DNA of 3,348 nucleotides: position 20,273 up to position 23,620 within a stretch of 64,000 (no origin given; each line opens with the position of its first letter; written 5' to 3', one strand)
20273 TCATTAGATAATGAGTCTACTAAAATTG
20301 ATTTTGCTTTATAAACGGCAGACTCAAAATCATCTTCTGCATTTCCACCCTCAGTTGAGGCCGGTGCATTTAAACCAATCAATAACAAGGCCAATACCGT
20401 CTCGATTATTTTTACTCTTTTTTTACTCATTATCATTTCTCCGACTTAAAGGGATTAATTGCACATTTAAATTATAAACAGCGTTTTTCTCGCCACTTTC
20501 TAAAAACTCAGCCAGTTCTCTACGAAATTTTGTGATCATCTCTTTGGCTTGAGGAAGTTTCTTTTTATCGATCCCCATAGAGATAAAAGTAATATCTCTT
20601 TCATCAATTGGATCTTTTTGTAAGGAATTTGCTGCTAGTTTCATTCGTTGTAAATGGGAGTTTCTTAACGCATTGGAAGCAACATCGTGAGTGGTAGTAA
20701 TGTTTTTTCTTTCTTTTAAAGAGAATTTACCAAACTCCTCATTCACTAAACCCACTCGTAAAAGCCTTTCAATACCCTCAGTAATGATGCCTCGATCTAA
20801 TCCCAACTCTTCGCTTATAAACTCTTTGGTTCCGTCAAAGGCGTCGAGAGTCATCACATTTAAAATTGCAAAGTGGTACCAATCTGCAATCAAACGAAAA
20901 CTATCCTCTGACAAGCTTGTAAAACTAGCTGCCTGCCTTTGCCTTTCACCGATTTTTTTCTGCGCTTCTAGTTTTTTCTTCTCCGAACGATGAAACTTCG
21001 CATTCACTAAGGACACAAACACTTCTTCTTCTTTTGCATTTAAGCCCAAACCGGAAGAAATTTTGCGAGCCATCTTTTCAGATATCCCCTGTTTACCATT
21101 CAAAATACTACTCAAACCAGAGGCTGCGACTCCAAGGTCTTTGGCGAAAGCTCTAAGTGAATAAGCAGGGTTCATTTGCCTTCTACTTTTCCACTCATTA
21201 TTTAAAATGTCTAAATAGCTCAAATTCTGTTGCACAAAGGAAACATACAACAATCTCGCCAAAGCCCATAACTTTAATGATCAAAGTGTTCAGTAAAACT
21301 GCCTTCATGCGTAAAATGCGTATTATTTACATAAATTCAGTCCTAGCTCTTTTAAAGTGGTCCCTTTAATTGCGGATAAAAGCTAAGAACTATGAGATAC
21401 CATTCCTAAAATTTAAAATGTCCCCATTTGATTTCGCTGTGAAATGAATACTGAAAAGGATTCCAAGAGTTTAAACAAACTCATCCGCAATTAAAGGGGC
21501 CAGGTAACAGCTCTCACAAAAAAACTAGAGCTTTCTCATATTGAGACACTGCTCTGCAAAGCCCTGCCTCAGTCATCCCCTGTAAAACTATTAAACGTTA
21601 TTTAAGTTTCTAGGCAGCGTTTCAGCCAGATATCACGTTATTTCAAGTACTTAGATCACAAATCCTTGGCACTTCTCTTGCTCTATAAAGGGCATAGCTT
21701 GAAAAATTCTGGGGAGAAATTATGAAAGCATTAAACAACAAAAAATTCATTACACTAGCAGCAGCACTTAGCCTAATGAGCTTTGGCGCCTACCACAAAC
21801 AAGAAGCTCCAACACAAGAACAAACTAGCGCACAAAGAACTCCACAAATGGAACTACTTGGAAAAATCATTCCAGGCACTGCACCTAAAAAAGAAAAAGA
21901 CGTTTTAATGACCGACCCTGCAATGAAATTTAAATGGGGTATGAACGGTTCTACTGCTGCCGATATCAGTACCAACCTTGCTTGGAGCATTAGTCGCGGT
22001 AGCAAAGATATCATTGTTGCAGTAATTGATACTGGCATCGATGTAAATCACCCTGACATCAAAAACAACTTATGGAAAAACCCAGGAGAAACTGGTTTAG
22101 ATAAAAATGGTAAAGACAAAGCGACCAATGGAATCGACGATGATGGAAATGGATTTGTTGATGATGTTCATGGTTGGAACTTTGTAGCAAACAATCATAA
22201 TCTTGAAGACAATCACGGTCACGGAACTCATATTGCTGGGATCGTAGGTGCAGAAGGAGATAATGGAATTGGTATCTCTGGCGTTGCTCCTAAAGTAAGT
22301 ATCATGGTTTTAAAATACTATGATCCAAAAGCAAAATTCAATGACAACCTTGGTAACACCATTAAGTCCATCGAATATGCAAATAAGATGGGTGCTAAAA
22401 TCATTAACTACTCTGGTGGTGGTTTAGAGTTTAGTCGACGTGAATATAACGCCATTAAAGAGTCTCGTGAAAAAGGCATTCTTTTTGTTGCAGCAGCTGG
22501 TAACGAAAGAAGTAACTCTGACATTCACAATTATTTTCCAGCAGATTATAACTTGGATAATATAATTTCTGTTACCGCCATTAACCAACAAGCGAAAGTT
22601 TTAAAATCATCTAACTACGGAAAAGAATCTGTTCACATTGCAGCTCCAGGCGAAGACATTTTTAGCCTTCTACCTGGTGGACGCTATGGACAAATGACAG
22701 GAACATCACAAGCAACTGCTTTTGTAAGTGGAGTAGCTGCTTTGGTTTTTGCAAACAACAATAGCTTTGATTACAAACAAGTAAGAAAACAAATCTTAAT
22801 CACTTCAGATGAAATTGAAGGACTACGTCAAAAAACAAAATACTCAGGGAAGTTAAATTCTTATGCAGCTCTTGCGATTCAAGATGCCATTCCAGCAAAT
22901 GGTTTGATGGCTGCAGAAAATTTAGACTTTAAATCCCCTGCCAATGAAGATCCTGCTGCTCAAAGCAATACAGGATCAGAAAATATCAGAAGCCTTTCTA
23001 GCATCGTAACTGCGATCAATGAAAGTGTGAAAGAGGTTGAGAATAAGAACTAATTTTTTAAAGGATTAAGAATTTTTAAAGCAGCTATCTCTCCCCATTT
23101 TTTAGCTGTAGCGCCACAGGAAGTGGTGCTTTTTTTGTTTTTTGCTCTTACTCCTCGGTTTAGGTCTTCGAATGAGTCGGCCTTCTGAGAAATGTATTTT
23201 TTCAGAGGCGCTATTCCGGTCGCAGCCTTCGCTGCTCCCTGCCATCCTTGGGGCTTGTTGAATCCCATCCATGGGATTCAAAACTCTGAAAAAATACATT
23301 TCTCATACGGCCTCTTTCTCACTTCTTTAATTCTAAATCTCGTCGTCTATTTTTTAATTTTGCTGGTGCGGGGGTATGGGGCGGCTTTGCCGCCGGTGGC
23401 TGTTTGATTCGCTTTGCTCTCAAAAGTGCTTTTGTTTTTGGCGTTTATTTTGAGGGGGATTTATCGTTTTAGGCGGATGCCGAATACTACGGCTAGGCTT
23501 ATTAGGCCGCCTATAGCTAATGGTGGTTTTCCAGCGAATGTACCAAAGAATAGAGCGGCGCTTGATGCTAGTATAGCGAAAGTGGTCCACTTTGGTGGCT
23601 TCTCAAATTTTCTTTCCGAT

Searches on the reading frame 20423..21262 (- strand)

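Call 78: search_protein_families(library=pfam, proteins=[window:20423-21262:-], max_evalue=0.00001)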
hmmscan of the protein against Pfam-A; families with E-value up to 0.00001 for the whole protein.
window:20423-21262:- (279 aa): 2 families
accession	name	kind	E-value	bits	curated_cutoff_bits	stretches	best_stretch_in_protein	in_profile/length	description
PF14394.12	DUF4423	-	8.5e-41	139.9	30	1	110-272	3-165/165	Domain of unknown function (DUF4423)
PF01381.28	HTH_3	-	2.9e-06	27.7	23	1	34-75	10-51/55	Helix-turn-helix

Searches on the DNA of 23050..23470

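Call 64: search_rna_families(source=window, start=23050, end=23470, threshold=evalue, max_evalue=1)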
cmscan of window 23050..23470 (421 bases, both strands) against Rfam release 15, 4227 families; matches with E-value up to 1: 3.
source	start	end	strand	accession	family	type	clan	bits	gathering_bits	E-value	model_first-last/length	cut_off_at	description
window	23172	23319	-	RF01731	TwoAYGGAY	Cis-reg;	CL00106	30.4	43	0.0066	1-168/168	no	TwoAYGGAY RNA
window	23186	23305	+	RF04209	MIR7533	Gene; miRNA;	-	17.5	230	0.33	1-249/249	no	MIR7533 microRNA precursor family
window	23060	23103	-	RF01648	ceN65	Gene; snRNA; snoRNA; CD-box;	-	17.1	48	0.39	1-65/65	no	Caenorhabditis snoRNA ceN65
